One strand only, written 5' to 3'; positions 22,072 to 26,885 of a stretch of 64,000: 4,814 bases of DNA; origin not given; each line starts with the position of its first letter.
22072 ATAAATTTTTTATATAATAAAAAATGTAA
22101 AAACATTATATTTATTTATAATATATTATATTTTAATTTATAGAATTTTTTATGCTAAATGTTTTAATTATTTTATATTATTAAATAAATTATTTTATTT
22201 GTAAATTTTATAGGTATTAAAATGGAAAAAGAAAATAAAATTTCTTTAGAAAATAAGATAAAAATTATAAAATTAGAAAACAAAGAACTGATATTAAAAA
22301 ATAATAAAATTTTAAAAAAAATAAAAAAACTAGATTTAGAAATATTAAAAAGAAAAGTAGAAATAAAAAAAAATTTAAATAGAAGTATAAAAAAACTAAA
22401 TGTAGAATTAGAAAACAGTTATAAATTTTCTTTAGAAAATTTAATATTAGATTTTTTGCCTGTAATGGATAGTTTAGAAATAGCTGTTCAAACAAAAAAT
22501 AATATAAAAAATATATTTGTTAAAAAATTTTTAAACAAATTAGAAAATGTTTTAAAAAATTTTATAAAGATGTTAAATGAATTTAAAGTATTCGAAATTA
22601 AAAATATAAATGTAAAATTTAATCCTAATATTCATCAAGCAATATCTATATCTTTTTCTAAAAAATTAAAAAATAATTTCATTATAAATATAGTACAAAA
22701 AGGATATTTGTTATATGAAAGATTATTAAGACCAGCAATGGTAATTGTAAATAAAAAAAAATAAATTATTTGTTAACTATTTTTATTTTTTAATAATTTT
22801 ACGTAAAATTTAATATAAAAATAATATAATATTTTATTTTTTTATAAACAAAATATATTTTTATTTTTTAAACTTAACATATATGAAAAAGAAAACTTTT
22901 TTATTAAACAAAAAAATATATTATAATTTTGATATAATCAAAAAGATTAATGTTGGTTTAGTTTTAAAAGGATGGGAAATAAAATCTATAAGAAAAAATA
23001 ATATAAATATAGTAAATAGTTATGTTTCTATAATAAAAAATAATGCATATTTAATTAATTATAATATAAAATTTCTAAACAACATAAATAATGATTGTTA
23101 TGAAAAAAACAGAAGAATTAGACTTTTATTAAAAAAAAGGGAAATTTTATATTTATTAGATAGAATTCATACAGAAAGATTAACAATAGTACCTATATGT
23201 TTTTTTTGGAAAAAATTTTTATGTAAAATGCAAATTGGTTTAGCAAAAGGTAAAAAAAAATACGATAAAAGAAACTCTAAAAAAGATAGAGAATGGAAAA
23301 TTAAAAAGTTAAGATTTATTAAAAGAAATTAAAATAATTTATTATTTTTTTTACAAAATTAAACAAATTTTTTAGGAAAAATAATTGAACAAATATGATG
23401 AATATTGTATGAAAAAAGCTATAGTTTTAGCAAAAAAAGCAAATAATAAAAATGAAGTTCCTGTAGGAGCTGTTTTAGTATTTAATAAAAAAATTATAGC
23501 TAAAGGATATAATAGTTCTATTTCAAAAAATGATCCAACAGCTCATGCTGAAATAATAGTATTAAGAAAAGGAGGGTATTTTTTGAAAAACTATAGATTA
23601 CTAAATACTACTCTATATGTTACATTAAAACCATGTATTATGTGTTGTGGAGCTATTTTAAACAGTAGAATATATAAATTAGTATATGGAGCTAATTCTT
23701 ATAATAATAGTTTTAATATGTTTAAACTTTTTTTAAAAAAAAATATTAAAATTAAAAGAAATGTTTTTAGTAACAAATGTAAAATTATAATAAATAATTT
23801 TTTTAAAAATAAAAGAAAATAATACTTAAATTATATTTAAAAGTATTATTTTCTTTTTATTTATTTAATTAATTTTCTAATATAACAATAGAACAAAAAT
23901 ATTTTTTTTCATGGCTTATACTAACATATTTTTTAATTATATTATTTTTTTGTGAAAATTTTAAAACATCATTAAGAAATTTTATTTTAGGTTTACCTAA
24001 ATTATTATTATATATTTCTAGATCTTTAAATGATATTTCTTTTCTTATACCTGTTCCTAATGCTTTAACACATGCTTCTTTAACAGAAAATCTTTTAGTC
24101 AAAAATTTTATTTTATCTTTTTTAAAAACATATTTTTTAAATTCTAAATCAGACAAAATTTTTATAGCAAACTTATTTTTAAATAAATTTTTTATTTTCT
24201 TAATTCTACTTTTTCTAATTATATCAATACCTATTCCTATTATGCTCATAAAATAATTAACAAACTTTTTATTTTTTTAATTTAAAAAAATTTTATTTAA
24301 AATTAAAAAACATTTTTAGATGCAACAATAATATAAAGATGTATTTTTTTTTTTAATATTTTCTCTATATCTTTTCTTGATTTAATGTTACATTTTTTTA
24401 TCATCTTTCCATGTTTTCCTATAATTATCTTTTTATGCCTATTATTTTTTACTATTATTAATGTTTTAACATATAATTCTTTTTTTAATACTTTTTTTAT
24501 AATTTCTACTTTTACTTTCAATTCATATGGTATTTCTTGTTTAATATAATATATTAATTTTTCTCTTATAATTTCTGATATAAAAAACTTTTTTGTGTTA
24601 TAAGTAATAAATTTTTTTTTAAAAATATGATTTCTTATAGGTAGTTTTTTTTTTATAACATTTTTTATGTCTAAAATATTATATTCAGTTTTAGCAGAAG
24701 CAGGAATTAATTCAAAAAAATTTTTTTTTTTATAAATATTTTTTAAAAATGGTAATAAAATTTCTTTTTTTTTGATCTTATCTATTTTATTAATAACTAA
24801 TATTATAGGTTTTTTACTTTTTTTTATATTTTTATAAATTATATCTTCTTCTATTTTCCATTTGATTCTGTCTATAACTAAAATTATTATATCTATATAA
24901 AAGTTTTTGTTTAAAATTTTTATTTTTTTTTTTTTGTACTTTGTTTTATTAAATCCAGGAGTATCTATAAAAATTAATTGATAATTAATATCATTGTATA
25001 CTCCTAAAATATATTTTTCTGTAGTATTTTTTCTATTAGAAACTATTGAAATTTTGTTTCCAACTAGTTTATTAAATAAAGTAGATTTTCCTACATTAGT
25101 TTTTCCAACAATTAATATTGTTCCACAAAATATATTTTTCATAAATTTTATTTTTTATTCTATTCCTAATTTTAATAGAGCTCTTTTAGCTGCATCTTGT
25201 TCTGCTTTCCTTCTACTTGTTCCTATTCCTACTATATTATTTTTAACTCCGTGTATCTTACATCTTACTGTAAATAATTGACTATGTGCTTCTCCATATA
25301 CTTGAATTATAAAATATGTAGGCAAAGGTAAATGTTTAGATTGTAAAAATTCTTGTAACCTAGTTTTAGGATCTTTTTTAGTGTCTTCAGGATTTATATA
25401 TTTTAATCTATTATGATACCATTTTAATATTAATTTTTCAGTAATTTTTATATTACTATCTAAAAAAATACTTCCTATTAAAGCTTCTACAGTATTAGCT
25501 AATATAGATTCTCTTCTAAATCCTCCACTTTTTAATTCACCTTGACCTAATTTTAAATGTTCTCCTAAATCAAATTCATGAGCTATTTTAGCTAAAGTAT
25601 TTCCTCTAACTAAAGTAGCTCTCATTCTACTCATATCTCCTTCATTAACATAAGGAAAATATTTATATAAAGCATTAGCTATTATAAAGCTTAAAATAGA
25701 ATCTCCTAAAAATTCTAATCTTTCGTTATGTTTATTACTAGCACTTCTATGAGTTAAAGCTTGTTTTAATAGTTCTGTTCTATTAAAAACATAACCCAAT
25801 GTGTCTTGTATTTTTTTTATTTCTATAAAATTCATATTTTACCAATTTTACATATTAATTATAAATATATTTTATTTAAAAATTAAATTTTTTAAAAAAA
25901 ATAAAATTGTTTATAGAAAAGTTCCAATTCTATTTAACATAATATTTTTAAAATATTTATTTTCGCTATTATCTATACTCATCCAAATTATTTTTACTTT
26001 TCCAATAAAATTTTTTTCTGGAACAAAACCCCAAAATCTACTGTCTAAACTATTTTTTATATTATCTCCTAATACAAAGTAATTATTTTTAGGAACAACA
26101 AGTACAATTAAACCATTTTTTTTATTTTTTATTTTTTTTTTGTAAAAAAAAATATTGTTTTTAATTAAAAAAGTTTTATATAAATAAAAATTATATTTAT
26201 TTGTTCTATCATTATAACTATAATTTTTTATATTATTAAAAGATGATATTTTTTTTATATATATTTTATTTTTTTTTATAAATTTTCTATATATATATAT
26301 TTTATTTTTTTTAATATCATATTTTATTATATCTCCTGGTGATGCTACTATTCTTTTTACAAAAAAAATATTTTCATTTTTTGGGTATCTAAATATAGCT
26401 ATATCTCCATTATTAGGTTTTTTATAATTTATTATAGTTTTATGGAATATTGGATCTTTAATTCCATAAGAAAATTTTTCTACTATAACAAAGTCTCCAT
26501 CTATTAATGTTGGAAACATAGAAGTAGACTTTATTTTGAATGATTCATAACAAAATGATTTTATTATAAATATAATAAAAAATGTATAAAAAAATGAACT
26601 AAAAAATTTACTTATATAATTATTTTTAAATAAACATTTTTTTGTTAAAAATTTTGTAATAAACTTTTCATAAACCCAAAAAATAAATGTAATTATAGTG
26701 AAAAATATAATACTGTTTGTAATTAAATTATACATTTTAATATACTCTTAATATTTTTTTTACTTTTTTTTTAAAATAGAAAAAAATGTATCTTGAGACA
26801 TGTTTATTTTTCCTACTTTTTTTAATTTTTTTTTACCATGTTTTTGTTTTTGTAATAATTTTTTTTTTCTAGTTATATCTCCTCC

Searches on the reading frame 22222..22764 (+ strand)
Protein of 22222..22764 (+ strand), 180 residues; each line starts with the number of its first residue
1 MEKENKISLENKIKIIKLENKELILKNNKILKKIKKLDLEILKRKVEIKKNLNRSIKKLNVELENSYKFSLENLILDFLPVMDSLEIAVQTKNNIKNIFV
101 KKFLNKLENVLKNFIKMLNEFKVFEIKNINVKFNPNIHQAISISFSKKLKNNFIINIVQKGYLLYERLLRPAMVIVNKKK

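Call 94: search_protein_families(library=ncbifam, proteins=[window:22222-22764:+], max_evalue=0.00001)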
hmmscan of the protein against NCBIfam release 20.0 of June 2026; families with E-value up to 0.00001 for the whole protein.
window:22222-22764:+ (180 aa): 24 families
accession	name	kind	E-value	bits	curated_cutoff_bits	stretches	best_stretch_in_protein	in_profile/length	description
NF010748.0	PRK14150.1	equivalog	2.2e-30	105.7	152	1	11-178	39-196/198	nucleotide exchange factor GrpE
NF010749.0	PRK14151.1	equivalog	7.7e-26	90.9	231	1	50-178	48-175/188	nucleotide exchange factor GrpE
NF010737.0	PRK14139.1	equivalog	1.4e-24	87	164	1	33-180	50-188/188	nucleotide exchange factor GrpE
NF010738.0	PRK14140.1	equivalog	2.1e-23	83.1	137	1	19-178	34-191/191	nucleotide exchange factor GrpE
NF010742.0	PRK14144.1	equivalog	1.3e-22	80.6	215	1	43-179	66-199/199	nucleotide exchange factor GrpE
NF007655.0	PRK10325.1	equivalog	5.7e-22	78.4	348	1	41-180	62-196/197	nucleotide exchange factor GrpE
NF010745.0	PRK14147.1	equivalog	7.3e-21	74.8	184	1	34-179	34-171/172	nucleotide exchange factor GrpE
NF010759.0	PRK14162.1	equivalog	6e-20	71.8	176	1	25-177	46-193/194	nucleotide exchange factor GrpE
NF010755.0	PRK14158.1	equivalog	3.8e-18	65.6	200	1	51-179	69-195/198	nucleotide exchange factor GrpE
NF010747.0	PRK14149.1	equivalog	1e-17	64.3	176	1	34-179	48-190/191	nucleotide exchange factor GrpE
NF010750.0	PRK14153.1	equivalog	6.3e-16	58.5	194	1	25-179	40-188/194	nucleotide exchange factor GrpE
NF010757.0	PRK14160.1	equivalog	3.1e-14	52.8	184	1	4-177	47-210/211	nucleotide exchange factor GrpE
NF010739.0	PRK14141.1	equivalog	7.9e-14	51.8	192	1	26-178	37-193/211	nucleotide exchange factor GrpE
NF010743.0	PRK14145.1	equivalog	2.1e-13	50.6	186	1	31-178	58-200/200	nucleotide exchange factor GrpE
NF010753.0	PRK14156.1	equivalog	4.9e-13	49.3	172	1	32-177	44-179/180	nucleotide exchange factor GrpE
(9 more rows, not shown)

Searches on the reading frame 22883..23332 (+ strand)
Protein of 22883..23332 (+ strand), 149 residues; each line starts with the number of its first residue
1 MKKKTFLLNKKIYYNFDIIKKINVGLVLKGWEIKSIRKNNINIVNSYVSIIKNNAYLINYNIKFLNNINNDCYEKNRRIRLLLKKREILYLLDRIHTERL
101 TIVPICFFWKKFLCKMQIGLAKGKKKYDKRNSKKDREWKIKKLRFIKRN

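Call 94: search_protein_families(library=ncbifam, proteins=[window:22883-23332:+], max_evalue=0.00001)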
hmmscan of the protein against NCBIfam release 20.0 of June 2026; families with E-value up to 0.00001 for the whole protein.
window:22883-23332:+ (149 aa): 2 families
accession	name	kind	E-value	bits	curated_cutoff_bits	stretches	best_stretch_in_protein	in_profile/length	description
NF003843.0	PRK05422.1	equivalog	2.3e-42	144.3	130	1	2-148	9-155/156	SsrA-binding protein SmpB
TIGR00086.1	smpB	equivalog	4.4e-39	133.8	119.1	1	7-145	3-142/144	SsrA-binding protein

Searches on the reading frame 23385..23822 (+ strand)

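Call 94: search_protein_families(library=ncbifam, proteins=[window:23385-23822:+], max_evalue=0.00001)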
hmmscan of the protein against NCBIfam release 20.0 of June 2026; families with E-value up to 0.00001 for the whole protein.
window:23385-23822:+ (145 aa): 4 families
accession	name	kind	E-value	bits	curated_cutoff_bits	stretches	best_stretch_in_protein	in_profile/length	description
NF008113.2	PRK10860.1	equivalog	8.4e-52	175.3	150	1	4-145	6-153/165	tRNA adenosine(34) deaminase TadA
TIGR02571.1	ComEB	equivalog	6.5e-16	58.6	219.45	2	74-131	87-143/151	ComE operon protein 2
TIGR00326.1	eubact_ribD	equivalog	7.8e-12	45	156.35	1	9-144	1-137/343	bifunctional diaminohydroxyphosphoribosylaminopyrimidine deaminase/5-amino-6-(5-phosphoribosylamino)uracil reductase RibD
NF008052.0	PRK10786.1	equivalog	6.8e-07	28.3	500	1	4-110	2-107/367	bifunctional diaminohydroxyphosphoribosylaminopyrimidine deaminase/5-amino-6-(5-phosphoribosylamino)uracil reductase RibD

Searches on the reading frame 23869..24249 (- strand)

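Call 94: search_protein_families(library=ncbifam, proteins=[window:23869-24249:-], max_evalue=0.00001)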
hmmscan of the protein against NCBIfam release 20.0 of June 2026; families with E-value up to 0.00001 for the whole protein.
window:23869-24249:- (126 aa): 12 families
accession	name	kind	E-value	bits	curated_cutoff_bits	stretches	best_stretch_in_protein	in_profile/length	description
TIGR00516.1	acpS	equivalog_domain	7.2e-33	113.5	59.8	1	3-125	2-121/125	holo-ACP synthase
NF011251.0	PRK14657.1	equivalog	2.4e-27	95.4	165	1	3-125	2-122/123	holo-[acyl-carrier-protein] synthase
TIGR00556.1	pantethn_trn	domain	1.4e-26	93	45.35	1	3-126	2-127/128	phosphopantetheine--protein transferase domain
NF011250.0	PRK14656.1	equivalog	3.3e-24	85.4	175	1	3-126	2-125/126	holo-[acyl-carrier-protein] synthase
NF011253.0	PRK14659.1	equivalog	5.5e-23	81.9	156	1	3-125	2-120/123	holo-[acyl-carrier-protein] synthase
NF011254.0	PRK14660.1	equivalog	1.2e-21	77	195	1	3-126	2-125/125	holo-[acyl-carrier-protein] synthase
NF011257.0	PRK14663.1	equivalog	9e-19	67.7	186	1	5-124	2-117/123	holo-[acyl-carrier-protein] synthase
NF000832.0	PRK00070.3-2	equivalog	1.8e-17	63.8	107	1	3-125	2-115/116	holo-ACP synthase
NF011255.0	PRK14661.1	equivalog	1.9e-13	50.7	209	1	3-125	2-108/169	holo-[acyl-carrier-protein] synthase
NF011256.0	PRK14662.1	equivalog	3.5e-10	40.3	150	1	3-126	2-119/123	4'-phosphopantetheinyl transferase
NF000831.0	PRK00070.3-1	equivalog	2.3e-09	37.2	124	1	1-125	1-128/130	holo-ACP synthase AcpS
NF000835.0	PRK00070.4-1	equivalog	5.1e-08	33.2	128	1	3-123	2-110/115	holo-ACP synthase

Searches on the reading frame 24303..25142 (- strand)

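Call 94: search_protein_families(library=ncbifam, proteins=[window:24303-25142:-], max_evalue=0.00001)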
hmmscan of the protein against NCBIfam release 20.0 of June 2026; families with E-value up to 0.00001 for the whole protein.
window:24303-25142:- (279 aa): 19 families
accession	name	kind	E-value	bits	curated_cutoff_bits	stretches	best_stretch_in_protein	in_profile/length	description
NF000908.1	PRK00089.1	equivalog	1.5e-73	247.7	237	1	6-274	3-274/291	GTPase Era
TIGR00436.1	era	equivalog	2.1e-61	207.6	116.25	1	8-273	2-269/270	GTPase Era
TIGR03594.1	GTPase_EngA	equivalog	3.3e-25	89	306.7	1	8-171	2-164/432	ribosome biogenesis GTPase Der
TIGR00231.1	small_GTP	domain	2e-24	86.2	42.5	1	8-164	5-163/164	GTP-binding protein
TIGR03918.1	GTP_HydF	equivalog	1.9e-21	76.4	325.55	1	8-170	9-170/392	[FeFe] hydrogenase H-cluster maturation GTPase HydF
NF003661.0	PRK05291.1-3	equivalog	1.2e-14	54.6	380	1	9-186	219-390/448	tRNA uridine-5-carboxymethylaminomethyl(34) synthesis GTPase MnmE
TIGR00450.1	mnmE_trmE_thdF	equivalog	9.9e-14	51.3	252.6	1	9-194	212-394/446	tRNA uridine-5-carboxymethylaminomethyl(34) synthesis GTPase MnmE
TIGR03598.1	GTPase_YsxC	equivalog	2.7e-13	50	124.45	1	9-163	21-185/186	ribosome biogenesis GTP-binding protein YihA/YsxC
NF007071.0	PRK09518.1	equivalog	6.1e-13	48.2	953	1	6-129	271-398/706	bifunctional cytidylate kinase/GTPase Der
NF002828.0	PRK03003.1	equivalog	4.2e-12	45.4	631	1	8-125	42-163/477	ribosome biogenesis GTPase Der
TIGR03156.1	GTP_HflX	equivalog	9.4e-12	44.5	216.75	1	8-167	191-351/351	GTPase HflX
TIGR03596.1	GTPase_YlqF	equivalog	9.4e-10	38.3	208.2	1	9-73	121-182/276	ribosome biogenesis GTPase YlqF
TIGR00991.1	3a0901s02IAP34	subfamily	1.2e-07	31.2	421.55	1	7-93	39-128/313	GTP-binding protein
TIGR00437.1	feoB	equivalog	1.7e-07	30.3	315.65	1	13-245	1-223/594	ferrous iron transport protein B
NF003255.0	PRK04213.1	equivalog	1.8e-07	30.7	164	1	8-171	11-196/204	GTP-binding protein EngB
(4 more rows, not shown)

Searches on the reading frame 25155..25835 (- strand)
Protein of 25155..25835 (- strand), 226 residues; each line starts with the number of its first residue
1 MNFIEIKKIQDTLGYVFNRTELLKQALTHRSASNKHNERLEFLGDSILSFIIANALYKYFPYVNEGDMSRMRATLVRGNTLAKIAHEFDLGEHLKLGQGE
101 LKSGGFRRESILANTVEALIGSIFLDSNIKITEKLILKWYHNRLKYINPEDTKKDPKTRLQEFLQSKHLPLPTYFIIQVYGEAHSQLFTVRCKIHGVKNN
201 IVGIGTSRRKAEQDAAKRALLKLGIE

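Call 94: search_protein_families(library=ncbifam, proteins=[window:25155-25835:-], max_evalue=0.00001)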
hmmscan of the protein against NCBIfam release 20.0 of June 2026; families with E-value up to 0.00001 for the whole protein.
window:25155-25835:- (226 aa): 2 families
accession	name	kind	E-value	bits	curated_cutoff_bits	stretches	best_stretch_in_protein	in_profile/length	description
TIGR02191.1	RNaseIII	equivalog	1.4e-70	237.2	166.25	1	10-223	2-219/219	ribonuclease III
TIGR04238.1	seadorna_dsRNA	equivalog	1.2e-06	28.5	125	1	155-217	1-61/201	seadornavirus double-stranded RNA-binding protein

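Call 96: search_solved_structures(query=window:25158-25835:-, max_evalue=1e-20, show_alignments=2)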
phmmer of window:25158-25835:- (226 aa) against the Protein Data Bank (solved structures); distinct sequences matched with E-value up to 1e-20: 15.
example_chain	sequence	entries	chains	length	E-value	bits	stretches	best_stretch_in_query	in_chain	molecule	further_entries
7r97_A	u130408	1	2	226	4.4e-99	333.5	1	1-226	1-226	Ribonuclease 3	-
6v5b_A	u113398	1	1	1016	1.8e-38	135.5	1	7-222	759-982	Ribonuclease 3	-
9asm_A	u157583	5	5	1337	4.6e-38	134.1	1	7-222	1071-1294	Isoform 4 of Drosha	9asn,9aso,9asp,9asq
6lxd_A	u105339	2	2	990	1.1e-37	132.9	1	7-222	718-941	Ribonuclease 3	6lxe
6v5c_A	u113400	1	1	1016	1.2e-37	132.8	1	7-222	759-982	Ribonuclease 3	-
5b16_A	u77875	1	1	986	1.2e-37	132.8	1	7-222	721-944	Ribonuclease 3,DROSHA,Ribonuclease 3,DROSHA,Ribonuclease 3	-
3n3w_A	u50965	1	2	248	6.2e-37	130.5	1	5-224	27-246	Ribonuclease III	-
1o0w_A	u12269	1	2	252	3.8e-33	118.1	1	7-223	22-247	Ribonuclease III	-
2a11_A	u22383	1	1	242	1.2e-29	106.7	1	11-220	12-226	Ribonuclease III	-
1yyk_A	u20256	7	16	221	1.4e-27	99.9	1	7-223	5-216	Ribonuclease III | Ribonuclease 3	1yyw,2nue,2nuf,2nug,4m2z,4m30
1yz9_A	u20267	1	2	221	3.5e-27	98.6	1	7-223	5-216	Ribonuclease III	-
1rc7_A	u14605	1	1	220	5.4e-27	98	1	7-223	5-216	Ribonuclease III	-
1yyo_A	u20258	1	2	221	5.4e-27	98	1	7-223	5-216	Ribonuclease III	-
2ez6_A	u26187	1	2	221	8.1e-27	97.4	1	7-223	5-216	Ribonuclease III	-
3o2r_A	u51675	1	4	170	3.9e-25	91.9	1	5-139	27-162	Ribonuclease III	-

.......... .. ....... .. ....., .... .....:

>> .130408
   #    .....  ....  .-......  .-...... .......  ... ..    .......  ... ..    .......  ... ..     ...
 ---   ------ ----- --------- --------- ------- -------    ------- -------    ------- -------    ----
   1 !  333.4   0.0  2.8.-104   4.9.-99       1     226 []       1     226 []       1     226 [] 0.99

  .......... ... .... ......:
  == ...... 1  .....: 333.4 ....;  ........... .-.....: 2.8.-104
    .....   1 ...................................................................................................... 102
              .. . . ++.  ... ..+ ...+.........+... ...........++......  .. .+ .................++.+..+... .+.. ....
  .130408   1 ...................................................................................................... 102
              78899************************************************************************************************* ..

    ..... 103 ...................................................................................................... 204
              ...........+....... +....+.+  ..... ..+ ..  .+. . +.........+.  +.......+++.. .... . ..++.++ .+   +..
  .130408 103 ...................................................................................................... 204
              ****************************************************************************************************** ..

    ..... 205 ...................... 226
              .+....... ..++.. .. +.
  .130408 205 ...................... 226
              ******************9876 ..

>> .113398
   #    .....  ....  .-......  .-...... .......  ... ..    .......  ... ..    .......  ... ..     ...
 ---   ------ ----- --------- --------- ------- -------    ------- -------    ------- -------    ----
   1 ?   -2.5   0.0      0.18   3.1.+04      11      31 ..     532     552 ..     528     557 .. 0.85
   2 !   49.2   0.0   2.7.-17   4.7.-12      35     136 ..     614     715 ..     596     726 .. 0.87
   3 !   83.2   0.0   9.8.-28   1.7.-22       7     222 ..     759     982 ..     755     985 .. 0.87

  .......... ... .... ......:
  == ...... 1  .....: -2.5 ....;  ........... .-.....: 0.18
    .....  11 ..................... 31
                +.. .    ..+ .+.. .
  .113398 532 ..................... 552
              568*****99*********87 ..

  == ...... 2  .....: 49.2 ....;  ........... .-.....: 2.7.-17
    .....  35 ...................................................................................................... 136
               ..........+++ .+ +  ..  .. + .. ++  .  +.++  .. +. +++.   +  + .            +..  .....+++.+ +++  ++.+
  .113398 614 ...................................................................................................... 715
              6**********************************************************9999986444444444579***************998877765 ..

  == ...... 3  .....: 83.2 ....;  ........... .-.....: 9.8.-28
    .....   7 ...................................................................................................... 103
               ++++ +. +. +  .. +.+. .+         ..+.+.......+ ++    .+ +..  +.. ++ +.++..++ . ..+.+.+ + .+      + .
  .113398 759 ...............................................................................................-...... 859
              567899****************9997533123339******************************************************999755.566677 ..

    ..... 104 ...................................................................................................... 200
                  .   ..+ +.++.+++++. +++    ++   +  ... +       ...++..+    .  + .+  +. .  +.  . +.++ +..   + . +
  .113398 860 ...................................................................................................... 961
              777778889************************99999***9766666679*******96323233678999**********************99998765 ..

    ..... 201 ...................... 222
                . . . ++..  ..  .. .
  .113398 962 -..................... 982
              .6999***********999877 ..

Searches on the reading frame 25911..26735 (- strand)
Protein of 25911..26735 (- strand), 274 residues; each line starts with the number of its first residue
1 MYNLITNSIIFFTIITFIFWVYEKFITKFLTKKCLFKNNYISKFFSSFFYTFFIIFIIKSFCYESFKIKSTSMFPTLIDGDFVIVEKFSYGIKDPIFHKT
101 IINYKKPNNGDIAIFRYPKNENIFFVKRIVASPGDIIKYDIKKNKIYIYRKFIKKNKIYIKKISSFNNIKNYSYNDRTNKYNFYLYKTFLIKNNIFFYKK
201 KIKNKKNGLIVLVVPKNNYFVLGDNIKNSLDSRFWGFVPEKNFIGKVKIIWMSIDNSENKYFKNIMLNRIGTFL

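Call 94: search_protein_families(library=ncbifam, proteins=[window:25911-26735:-], max_evalue=0.00001)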
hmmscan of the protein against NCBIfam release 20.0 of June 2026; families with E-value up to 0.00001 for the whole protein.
window:25911-26735:- (274 aa): 3 families
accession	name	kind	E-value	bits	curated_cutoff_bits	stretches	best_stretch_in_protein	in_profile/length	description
NF008114.0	PRK10861.1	equivalog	7.4e-57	193.1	277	2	37-158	57-177/324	signal peptidase I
TIGR02227.1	sigpep_I_bact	equivalog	9e-40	136.2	47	1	46-254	3-161/162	signal peptidase I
TIGR02754.1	sod_Ni_protease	equivalog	1.7e-11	44.5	63.25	0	214-248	55-89/90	nickel-type superoxide dismutase maturation protease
